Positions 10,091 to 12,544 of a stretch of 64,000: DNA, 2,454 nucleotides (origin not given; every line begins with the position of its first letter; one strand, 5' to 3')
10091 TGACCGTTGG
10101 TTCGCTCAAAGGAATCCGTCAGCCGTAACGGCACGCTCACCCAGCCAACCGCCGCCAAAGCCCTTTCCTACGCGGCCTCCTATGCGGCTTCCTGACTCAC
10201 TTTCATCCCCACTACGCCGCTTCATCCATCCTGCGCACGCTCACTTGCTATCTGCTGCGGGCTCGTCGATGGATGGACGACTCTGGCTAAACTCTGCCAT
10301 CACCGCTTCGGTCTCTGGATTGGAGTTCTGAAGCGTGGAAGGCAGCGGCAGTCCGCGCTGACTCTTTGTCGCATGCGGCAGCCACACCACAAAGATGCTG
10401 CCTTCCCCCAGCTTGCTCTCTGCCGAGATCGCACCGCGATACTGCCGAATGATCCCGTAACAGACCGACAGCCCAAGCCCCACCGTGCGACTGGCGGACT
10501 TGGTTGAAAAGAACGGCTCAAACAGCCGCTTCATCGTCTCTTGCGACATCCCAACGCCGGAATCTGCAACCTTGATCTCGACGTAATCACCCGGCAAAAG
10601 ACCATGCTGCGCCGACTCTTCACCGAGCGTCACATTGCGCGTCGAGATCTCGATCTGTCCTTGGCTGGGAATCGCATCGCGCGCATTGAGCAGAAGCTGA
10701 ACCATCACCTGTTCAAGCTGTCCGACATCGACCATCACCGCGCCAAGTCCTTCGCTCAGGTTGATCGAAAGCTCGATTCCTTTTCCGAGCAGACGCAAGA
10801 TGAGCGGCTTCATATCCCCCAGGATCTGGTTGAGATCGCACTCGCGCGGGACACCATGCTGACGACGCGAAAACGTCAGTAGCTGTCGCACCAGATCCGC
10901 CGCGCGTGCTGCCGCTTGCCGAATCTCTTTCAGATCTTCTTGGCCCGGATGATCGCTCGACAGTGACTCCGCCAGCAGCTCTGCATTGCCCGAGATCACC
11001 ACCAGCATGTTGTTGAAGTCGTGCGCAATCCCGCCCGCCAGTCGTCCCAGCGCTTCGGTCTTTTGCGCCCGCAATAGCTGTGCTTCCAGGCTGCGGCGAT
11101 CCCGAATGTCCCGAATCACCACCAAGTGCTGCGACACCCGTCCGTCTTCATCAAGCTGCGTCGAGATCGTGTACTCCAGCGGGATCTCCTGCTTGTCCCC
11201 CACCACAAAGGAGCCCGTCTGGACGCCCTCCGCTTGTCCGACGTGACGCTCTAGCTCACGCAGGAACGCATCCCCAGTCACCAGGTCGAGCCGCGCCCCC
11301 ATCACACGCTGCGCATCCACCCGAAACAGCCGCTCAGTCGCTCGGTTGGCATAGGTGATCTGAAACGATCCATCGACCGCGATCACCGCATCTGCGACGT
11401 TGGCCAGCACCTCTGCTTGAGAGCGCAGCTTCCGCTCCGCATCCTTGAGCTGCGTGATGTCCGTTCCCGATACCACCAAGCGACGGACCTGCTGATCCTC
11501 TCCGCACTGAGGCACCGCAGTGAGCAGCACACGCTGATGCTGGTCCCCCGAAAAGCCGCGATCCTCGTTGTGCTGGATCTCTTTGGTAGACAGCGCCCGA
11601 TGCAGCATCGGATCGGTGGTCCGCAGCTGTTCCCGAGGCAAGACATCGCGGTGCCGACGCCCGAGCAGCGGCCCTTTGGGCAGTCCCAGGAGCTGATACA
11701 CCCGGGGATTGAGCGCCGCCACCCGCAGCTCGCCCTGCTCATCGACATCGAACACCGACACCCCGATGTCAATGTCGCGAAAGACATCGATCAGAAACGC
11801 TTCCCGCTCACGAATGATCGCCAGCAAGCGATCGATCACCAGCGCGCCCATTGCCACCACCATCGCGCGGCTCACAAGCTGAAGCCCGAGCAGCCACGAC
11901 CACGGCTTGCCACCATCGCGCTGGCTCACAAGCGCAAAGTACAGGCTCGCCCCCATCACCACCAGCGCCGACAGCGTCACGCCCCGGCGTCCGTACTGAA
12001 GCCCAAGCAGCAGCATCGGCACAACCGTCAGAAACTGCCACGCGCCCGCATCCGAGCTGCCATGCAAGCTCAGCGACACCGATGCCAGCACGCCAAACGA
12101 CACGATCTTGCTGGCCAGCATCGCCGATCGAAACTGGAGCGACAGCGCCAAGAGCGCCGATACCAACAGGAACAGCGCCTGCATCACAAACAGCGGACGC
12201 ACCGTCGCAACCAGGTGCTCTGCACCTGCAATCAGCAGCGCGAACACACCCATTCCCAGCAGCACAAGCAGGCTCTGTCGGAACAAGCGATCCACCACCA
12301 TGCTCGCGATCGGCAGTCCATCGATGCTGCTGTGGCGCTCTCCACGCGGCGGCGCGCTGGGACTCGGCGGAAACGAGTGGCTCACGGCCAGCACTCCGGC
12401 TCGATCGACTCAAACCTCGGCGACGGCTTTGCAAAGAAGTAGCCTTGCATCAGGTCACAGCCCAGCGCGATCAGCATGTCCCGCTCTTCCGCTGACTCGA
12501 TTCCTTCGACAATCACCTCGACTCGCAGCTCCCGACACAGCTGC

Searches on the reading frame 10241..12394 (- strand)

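Call 31: search_protein_families(library=pfam, proteins=[window:10241-12394:-], max_evalue=0.001)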
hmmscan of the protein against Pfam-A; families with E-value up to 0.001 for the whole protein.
window:10241-12394:- (717 aa): 7 families
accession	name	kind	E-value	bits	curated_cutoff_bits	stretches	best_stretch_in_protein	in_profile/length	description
PF08448.16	PAS_4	-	1.2e-22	80.6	23.1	2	222-317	14-109/110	PAS fold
PF02518.31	HATPase_c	-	5.3e-19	69.1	26.4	1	557-675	3-110/111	Histidine kinase-, DNA gyrase B-, and HSP90-like ATPase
PF00989.32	PAS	-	1e-13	51.7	22.6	1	329-430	6-113/113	PAS fold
PF00512.31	HisKA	-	1.2e-10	41.7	26.9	1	449-514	2-66/66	His Kinase A (phospho-acceptor) domain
PF13188.13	PAS_8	-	6.1e-10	39.1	21.8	1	329-375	6-50/65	PAS domain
PF13426.13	PAS_9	-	4.1e-07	30.7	27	0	336-431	3-102/103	PAS domain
PF12860.13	PAS_7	-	0.00017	22.2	27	0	207-257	3-50/115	PAS fold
